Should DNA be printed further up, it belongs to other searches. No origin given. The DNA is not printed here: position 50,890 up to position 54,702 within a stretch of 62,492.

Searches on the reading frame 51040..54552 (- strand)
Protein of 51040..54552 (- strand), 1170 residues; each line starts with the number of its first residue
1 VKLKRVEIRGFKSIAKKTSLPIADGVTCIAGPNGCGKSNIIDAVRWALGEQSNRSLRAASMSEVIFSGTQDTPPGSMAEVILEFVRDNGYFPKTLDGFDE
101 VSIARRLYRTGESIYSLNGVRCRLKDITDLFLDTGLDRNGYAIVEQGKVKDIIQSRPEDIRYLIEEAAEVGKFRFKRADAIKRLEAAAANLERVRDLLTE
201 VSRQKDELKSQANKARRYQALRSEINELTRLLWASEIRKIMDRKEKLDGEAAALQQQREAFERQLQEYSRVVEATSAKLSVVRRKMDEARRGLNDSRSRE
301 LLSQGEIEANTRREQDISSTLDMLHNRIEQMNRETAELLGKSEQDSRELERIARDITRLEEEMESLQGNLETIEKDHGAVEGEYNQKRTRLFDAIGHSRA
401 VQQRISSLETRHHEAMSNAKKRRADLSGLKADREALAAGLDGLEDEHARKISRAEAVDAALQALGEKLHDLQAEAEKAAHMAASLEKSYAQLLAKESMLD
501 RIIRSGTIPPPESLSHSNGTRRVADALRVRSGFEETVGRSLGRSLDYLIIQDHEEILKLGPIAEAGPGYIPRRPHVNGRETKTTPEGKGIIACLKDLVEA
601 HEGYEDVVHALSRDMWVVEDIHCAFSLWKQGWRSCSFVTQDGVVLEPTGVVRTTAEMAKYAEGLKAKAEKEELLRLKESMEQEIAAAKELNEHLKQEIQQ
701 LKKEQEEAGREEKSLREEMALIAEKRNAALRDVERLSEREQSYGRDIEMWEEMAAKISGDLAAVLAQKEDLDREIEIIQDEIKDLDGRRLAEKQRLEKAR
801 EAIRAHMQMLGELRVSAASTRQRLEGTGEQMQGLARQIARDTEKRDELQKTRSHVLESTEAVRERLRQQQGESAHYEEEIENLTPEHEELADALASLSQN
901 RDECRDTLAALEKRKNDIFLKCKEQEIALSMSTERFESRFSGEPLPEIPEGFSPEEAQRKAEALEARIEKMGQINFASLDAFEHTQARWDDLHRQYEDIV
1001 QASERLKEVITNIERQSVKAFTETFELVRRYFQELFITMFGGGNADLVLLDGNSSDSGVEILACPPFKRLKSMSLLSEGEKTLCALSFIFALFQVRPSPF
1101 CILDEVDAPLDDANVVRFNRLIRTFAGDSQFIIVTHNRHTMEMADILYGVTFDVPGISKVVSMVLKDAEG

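Call 36: search_protein_families(library=pfam, proteins=[window:51040-54552:-], max_evalue=0.00001)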
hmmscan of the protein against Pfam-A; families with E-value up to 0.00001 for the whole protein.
window:51040-54552:- (1170 aa): 5 families
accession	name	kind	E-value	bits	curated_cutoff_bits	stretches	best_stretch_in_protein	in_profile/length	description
PF02463.25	SMC_N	-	8.4e-62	208.9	40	1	3-1157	2-218/220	RecF/RecN/SMC N terminal domain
PF13304.12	AAA_21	-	9.1e-15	55.9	27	1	26-222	1-197/304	AAA domain, putative AbiEii toxin, Type IV TA system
PF13175.12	AAA_15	-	6.9e-12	46.1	32.1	1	1-371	1-266/374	AAA ATPase domain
PF13476.12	AAA_23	-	7.3e-12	46.8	27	1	5-229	1-197/201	AAA domain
PF06470.18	SMC_hinge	-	5.6e-06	27.2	22.5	0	521-623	6-111/116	SMC proteins Flexible Hinge Domain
